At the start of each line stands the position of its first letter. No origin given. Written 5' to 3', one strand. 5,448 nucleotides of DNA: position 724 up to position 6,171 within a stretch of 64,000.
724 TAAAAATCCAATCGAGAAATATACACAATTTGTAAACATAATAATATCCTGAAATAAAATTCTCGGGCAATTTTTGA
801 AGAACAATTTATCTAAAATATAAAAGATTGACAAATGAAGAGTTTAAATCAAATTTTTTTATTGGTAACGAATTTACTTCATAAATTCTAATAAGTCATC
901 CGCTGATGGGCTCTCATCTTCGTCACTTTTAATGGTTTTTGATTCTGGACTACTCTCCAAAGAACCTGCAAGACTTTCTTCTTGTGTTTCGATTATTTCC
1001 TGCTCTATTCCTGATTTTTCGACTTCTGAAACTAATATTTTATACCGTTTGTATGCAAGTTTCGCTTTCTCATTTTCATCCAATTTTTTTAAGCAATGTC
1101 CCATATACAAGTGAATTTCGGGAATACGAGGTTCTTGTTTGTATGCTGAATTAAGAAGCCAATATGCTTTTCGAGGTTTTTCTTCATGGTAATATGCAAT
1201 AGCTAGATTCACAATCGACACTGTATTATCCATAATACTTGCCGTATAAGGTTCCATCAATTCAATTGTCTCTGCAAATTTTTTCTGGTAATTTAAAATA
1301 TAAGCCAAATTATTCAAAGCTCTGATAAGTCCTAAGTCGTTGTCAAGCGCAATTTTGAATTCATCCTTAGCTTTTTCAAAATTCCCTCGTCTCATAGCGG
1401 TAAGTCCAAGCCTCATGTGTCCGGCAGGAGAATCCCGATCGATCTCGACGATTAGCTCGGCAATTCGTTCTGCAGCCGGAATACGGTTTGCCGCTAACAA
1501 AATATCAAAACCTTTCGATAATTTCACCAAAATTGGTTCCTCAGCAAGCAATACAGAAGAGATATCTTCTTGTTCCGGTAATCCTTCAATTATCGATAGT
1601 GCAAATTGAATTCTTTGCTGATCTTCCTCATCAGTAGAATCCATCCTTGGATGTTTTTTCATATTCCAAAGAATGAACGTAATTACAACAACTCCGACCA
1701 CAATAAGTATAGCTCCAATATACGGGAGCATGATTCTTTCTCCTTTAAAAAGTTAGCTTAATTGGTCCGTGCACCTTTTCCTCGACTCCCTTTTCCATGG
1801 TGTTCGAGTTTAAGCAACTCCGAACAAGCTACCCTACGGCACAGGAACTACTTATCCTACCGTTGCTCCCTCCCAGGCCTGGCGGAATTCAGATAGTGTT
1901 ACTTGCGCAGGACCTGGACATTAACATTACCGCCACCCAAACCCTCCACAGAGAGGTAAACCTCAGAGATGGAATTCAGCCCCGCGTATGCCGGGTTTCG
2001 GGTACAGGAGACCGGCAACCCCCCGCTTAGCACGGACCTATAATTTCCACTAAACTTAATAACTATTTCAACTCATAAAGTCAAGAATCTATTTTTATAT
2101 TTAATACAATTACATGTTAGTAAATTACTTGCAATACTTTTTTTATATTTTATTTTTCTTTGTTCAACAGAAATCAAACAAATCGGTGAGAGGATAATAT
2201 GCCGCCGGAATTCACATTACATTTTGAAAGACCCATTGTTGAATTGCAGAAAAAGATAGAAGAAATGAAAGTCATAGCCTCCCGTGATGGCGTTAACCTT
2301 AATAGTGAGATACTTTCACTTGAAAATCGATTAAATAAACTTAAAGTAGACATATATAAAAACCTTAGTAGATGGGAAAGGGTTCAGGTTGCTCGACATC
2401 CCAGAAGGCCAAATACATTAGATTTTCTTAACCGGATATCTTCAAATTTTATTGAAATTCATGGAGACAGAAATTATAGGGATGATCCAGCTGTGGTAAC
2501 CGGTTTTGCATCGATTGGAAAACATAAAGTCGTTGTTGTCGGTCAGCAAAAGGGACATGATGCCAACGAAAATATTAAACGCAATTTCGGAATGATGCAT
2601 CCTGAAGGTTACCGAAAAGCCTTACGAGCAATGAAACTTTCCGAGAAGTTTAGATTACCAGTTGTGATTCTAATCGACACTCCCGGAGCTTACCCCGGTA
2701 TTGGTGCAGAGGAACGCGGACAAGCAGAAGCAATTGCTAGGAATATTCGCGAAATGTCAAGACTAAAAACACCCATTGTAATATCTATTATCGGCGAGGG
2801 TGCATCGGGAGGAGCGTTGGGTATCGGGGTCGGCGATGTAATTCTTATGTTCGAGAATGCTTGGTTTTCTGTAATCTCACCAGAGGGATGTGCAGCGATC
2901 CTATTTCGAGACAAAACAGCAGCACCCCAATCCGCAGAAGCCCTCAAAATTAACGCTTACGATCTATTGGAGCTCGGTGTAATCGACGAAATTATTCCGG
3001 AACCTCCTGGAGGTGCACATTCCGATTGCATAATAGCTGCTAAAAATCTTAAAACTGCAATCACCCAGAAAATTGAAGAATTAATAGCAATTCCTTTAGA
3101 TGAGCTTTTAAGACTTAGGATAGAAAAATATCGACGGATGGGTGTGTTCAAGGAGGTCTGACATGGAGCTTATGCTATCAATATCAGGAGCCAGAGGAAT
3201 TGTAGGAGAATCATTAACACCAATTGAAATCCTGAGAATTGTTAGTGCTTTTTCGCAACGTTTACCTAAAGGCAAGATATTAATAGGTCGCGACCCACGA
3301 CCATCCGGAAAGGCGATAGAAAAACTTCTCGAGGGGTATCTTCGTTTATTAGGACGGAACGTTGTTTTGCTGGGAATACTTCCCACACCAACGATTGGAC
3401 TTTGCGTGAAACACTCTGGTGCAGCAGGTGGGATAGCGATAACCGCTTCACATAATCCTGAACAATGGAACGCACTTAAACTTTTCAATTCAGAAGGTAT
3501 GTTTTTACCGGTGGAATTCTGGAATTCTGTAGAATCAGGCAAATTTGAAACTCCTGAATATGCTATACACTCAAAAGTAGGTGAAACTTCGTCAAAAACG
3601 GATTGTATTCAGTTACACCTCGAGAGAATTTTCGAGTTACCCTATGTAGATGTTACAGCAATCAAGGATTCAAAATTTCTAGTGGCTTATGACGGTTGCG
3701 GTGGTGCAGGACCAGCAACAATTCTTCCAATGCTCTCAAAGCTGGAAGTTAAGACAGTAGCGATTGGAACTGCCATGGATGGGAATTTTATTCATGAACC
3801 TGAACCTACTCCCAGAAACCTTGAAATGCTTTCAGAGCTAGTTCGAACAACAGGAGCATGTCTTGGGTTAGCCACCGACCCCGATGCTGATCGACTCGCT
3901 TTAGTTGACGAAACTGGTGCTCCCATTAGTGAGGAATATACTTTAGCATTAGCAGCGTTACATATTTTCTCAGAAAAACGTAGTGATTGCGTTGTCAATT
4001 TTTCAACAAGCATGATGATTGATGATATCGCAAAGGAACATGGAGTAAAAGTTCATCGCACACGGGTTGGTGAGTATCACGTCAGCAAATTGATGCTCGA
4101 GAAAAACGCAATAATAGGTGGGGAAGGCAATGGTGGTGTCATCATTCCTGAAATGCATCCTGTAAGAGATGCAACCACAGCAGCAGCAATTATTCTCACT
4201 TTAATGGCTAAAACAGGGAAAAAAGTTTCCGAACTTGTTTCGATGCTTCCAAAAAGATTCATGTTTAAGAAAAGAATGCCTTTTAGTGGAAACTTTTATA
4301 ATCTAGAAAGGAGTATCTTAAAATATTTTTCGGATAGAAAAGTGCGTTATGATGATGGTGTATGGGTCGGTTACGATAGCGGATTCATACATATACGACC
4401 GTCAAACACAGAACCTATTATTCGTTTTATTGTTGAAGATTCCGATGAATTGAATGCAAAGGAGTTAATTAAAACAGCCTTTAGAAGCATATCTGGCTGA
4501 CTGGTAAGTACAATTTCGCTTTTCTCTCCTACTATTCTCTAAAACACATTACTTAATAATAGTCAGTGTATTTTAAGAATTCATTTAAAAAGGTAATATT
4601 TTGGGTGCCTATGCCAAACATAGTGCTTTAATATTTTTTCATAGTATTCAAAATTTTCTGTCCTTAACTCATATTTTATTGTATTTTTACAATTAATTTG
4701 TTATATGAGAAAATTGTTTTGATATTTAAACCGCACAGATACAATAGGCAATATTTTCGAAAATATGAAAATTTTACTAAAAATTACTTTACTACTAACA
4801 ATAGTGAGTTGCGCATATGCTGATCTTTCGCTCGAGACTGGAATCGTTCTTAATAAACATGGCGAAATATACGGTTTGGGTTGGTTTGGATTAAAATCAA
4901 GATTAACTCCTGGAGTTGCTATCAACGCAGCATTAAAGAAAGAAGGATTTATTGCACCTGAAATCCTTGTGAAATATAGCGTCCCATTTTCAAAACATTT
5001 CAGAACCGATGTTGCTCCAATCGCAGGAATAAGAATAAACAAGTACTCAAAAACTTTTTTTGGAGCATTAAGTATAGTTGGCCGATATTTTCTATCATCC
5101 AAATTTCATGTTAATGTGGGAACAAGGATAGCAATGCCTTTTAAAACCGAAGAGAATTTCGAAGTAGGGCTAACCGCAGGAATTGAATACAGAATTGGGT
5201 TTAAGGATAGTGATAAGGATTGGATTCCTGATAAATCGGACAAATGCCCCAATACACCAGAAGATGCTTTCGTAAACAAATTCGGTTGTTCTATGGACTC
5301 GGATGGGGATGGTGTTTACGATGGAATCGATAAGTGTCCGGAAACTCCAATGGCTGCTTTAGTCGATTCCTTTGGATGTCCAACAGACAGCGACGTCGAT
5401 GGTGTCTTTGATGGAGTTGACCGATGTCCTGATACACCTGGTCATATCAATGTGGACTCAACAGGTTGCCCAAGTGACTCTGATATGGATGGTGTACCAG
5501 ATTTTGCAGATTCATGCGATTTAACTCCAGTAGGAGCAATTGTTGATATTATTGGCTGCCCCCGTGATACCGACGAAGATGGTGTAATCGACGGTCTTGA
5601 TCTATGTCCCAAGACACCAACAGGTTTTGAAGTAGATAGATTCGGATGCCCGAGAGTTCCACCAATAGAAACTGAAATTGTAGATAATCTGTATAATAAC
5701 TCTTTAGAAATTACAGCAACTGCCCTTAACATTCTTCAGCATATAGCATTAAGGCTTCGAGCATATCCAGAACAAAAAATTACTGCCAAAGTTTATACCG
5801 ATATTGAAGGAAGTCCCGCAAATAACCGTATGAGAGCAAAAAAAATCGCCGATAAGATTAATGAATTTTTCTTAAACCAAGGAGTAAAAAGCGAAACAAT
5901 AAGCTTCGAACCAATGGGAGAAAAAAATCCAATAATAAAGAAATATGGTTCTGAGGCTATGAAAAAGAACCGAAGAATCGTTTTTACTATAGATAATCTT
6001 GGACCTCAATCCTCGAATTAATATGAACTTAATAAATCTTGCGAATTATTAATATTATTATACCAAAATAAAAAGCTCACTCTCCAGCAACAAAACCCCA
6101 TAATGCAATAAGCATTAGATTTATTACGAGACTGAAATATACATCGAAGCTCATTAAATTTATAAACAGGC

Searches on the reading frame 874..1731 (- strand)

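Call 83: search_protein_families(library=pfam, proteins=[window:874-1731:-], max_evalue=0.00001)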
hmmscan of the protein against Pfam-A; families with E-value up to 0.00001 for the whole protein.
window:874-1731:- (285 aa): 5 families
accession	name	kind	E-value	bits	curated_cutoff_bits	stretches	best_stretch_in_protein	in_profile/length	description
PF00515.34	TPR_1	-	1.7e-09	37.5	27.8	0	104-130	3-29/34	Tetratricopeptide repeat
PF07719.23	TPR_2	-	2.8e-08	33.7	27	0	103-130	2-29/34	Tetratricopeptide repeat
PF14559.12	TPR_19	-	3.4e-08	34.1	25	0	78-126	1-49/68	Tetratricopeptide repeat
PF12895.13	ANAPC3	-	3e-07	31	27.2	0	151-225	4-77/82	Anaphase-promoting complex, cyclosome, subunit 3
PF13428.12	TPR_14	-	1.6e-06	28.6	23.5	0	176-211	7-42/44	Tetratricopeptide repeat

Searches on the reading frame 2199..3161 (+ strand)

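Call 83: search_protein_families(library=pfam, proteins=[window:2199-3161:+], max_evalue=0.00001)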
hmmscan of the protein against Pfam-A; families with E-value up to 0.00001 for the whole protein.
window:2199-3161:+ (320 aa): 2 families
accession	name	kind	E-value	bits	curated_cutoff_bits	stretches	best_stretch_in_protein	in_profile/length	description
PF03255.19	ACCA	-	5.7e-138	459.7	23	1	7-315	2-310/310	Acetyl co-enzyme A carboxylase carboxyltransferase-like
PF01039.27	Carboxyl_trans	-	4.5e-23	82.1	22.3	1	97-247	282-443/493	Carboxyl transferase domain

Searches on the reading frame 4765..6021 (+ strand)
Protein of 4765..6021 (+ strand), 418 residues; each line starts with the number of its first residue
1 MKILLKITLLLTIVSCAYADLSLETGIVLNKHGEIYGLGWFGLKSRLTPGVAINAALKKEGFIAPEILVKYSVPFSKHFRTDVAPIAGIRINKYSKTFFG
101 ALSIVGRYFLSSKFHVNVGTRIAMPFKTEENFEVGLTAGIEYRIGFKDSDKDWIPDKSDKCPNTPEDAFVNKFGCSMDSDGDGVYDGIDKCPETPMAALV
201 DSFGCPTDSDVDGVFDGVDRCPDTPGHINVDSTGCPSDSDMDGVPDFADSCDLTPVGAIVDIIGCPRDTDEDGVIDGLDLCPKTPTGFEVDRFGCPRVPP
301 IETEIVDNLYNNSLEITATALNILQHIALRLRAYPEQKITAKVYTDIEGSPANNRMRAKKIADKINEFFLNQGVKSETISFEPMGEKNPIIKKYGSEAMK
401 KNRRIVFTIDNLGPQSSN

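Call 83: search_protein_families(library=pfam, proteins=[window:4765-6021:+], max_evalue=0.00001)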
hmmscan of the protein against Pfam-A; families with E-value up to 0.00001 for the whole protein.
window:4765-6021:+ (418 aa): 2 families
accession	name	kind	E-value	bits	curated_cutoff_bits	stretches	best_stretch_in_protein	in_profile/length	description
PF02412.23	TSP_3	-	2e-16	59.8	25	0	175-195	12-32/36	Thrombospondin type 3 repeat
PF00691.25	OmpA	-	2.3e-09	37.9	27.2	1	312-403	5-98/98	OmpA family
